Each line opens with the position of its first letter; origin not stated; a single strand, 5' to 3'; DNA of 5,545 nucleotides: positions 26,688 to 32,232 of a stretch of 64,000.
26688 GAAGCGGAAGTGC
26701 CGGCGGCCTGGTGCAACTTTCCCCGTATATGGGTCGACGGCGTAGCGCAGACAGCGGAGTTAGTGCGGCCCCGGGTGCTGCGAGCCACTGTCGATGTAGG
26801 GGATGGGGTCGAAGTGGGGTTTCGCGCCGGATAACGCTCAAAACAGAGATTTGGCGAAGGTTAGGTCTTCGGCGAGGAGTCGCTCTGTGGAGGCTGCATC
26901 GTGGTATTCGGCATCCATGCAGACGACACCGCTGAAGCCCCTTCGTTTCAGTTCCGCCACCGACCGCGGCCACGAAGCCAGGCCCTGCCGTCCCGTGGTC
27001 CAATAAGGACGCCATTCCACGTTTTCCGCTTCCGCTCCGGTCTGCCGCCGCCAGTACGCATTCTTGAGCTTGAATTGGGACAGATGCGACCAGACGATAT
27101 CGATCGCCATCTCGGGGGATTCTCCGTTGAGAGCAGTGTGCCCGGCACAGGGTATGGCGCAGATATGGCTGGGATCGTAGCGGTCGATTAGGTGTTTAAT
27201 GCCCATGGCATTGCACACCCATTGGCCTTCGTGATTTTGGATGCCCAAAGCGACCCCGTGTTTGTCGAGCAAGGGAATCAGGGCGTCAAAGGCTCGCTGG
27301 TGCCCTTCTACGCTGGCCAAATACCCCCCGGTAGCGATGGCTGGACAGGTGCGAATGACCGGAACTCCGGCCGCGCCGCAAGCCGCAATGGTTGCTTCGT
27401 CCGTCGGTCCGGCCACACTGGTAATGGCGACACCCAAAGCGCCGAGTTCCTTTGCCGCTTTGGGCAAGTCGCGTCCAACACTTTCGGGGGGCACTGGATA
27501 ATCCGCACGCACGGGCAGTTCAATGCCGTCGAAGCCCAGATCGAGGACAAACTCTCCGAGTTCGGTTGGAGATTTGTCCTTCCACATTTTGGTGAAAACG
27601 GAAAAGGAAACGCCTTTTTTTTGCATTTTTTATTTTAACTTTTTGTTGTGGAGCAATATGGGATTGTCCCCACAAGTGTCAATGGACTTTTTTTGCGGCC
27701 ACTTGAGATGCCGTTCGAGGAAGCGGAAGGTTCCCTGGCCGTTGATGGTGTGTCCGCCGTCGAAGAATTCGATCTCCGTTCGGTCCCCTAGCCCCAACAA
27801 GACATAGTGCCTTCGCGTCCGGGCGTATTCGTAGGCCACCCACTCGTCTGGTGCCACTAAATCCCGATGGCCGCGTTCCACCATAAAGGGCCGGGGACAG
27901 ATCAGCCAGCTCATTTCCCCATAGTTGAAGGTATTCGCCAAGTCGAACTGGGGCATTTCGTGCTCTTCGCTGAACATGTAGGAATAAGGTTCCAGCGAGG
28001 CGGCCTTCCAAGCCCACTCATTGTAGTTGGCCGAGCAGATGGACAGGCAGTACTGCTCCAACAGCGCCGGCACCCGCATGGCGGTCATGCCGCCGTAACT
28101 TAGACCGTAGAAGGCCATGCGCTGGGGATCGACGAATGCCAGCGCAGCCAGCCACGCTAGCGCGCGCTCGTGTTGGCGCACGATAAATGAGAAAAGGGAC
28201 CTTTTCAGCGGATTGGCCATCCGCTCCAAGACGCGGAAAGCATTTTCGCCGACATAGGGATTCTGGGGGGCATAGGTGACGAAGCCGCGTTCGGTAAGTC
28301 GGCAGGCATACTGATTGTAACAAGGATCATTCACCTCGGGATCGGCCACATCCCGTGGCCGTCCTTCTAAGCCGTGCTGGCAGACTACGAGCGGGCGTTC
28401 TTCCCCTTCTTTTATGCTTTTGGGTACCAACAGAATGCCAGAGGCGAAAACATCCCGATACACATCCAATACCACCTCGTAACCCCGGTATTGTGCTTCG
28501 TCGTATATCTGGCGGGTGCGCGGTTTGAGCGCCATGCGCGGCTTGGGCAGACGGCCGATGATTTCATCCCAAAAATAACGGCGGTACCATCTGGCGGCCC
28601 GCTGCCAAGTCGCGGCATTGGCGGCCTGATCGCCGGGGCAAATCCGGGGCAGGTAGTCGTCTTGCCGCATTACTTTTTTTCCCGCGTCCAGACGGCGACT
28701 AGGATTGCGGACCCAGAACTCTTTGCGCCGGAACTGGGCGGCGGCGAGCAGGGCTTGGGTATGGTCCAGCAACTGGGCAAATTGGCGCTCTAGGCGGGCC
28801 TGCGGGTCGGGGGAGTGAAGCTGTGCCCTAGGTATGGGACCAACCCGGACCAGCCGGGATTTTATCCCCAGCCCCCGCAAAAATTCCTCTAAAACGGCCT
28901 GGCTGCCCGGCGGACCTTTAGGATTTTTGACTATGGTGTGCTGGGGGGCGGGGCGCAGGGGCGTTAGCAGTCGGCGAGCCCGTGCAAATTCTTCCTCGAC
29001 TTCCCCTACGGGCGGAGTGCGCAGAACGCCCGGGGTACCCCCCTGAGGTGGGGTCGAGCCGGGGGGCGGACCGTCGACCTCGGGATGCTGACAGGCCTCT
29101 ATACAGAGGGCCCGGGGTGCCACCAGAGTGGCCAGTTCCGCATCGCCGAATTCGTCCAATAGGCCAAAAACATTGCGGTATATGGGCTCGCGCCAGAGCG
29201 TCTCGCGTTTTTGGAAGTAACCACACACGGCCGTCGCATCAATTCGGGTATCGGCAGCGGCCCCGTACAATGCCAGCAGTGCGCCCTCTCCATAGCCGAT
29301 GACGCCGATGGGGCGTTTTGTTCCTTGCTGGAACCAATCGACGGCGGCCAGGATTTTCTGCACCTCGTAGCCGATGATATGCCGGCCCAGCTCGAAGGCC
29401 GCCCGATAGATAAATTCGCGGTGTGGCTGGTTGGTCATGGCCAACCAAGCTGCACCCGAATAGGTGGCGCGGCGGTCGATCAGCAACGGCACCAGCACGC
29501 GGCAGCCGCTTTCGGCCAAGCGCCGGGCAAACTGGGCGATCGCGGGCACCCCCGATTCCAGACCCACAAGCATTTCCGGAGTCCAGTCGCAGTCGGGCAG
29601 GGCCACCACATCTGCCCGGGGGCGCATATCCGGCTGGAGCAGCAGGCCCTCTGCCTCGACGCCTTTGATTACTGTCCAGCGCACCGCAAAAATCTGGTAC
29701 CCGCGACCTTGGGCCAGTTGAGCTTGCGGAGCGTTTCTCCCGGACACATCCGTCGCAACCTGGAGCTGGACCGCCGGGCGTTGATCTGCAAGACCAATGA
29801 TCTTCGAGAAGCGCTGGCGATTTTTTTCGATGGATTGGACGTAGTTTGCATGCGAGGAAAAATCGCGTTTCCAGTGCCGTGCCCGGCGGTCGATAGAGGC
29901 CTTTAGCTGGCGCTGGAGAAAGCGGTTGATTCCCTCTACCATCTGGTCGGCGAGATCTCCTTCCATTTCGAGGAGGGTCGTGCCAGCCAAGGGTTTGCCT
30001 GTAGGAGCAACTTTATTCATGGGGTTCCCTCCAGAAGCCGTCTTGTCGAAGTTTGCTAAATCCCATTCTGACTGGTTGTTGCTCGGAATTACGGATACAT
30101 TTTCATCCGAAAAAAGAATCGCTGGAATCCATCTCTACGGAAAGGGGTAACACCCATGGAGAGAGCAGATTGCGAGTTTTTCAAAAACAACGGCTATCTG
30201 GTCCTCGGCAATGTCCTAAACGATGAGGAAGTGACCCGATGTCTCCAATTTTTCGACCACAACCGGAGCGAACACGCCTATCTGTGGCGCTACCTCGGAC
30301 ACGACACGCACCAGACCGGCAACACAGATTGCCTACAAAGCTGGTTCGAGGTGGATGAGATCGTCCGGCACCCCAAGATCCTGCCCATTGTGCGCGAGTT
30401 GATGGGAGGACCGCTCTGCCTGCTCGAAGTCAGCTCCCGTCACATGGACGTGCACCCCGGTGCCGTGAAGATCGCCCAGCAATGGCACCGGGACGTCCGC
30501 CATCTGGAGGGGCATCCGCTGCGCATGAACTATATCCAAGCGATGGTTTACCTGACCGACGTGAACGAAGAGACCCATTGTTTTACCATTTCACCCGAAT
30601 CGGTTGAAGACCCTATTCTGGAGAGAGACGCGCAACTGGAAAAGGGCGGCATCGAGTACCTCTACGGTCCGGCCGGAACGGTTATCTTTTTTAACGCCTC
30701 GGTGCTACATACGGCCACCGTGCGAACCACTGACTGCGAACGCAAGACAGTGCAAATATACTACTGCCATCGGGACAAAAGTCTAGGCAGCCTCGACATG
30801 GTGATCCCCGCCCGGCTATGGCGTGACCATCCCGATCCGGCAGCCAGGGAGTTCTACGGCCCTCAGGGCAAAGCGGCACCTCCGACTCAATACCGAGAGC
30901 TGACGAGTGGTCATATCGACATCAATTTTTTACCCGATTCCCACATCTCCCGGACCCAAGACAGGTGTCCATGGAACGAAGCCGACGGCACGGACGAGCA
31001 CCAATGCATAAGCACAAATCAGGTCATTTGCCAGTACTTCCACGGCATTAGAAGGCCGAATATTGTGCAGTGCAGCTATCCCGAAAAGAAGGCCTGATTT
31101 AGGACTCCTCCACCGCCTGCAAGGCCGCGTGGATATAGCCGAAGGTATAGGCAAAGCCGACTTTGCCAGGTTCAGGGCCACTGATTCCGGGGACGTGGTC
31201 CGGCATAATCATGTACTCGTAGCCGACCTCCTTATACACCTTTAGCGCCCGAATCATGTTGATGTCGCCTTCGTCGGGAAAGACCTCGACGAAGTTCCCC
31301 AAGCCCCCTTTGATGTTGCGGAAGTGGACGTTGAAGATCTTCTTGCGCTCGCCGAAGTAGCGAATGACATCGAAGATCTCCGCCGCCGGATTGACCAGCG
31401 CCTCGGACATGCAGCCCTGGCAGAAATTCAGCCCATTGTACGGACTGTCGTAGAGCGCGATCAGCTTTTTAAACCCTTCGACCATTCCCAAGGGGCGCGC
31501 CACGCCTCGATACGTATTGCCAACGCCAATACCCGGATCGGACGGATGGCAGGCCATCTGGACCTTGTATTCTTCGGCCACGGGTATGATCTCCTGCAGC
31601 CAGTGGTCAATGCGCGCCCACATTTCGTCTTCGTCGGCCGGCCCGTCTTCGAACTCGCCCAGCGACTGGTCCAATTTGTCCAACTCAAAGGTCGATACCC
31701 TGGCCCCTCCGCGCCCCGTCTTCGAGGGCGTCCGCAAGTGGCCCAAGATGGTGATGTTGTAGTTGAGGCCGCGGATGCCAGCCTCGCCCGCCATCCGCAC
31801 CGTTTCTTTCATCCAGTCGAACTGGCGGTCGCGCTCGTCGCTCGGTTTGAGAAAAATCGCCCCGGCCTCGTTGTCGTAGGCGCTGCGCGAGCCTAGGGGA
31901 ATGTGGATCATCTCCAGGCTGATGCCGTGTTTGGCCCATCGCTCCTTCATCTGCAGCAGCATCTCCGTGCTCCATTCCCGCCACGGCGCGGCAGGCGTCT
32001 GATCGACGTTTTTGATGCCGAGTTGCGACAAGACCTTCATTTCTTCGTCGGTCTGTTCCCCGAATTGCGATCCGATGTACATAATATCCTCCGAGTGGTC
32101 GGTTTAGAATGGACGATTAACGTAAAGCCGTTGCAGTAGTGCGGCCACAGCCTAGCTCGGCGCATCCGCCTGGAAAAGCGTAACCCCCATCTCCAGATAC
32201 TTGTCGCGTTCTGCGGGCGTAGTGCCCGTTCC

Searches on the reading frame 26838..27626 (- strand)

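Call 61: search_protein_families(library=pfam, proteins=[window:26838-27626:-], max_evalue=0.001)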
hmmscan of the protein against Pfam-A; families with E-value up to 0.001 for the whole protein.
window:26838-27626:- (262 aa): 1 family
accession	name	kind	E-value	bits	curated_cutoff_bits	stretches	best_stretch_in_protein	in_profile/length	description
PF01261.30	AP_endonuc_2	-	1.5e-15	58.1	31.1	1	27-260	4-248/249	Xylose isomerase-like TIM barrel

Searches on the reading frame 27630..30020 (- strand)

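Call 7: search_protein_families(library=pfam, proteins=[window:27630-30020:-], max_evalue=0.001)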
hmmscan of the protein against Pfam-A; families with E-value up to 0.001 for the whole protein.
window:27630-30020:- (796 aa): 1 family
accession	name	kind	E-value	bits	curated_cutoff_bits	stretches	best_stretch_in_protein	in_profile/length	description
PF01738.24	DLH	-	1.7e-08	34.7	21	1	158-265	27-126/217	Dienelactone hydrolase family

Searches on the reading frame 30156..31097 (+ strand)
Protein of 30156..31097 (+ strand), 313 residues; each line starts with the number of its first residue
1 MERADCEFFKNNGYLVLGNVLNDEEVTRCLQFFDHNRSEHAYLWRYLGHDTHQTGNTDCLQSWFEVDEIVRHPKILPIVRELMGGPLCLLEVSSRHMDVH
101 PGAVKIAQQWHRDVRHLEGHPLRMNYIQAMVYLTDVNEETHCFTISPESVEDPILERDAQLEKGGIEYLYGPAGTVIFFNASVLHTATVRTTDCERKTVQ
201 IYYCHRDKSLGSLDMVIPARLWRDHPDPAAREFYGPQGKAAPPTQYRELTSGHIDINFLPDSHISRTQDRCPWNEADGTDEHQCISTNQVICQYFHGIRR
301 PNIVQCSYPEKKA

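Call 7: search_protein_families(library=pfam, proteins=[window:30156-31097:+], max_evalue=0.001)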
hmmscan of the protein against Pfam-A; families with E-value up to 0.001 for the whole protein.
window:30156-31097:+ (313 aa): 1 family
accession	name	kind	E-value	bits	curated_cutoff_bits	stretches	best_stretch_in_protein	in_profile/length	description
PF05721.19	PhyH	-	2.1e-16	61.3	22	1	9-197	1-212/213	Phytanoyl-CoA dioxygenase (PhyH)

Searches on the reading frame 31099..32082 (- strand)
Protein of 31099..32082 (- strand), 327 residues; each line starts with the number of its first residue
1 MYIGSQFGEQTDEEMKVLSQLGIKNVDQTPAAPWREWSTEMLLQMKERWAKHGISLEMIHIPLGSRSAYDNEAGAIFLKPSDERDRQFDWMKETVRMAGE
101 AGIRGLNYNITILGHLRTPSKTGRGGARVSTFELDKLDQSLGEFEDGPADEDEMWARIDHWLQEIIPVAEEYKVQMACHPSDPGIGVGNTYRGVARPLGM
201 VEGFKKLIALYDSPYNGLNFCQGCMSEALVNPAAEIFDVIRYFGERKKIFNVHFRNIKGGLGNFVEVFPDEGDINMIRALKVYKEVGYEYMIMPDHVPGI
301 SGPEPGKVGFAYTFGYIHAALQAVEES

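Call 7: search_protein_families(library=pfam, proteins=[window:31099-32082:-], max_evalue=0.001)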
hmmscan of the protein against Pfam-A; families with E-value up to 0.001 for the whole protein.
window:31099-32082:- (327 aa): 2 families
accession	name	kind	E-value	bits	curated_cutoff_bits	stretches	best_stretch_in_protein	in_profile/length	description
PF03786.19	UxuA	-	7.1e-37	127.4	23.7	1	88-312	110-333/352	D-mannonate dehydratase (UxuA)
PF01261.30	AP_endonuc_2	-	1.3e-09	38.6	31.1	1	19-291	5-224/249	Xylose isomerase-like TIM barrel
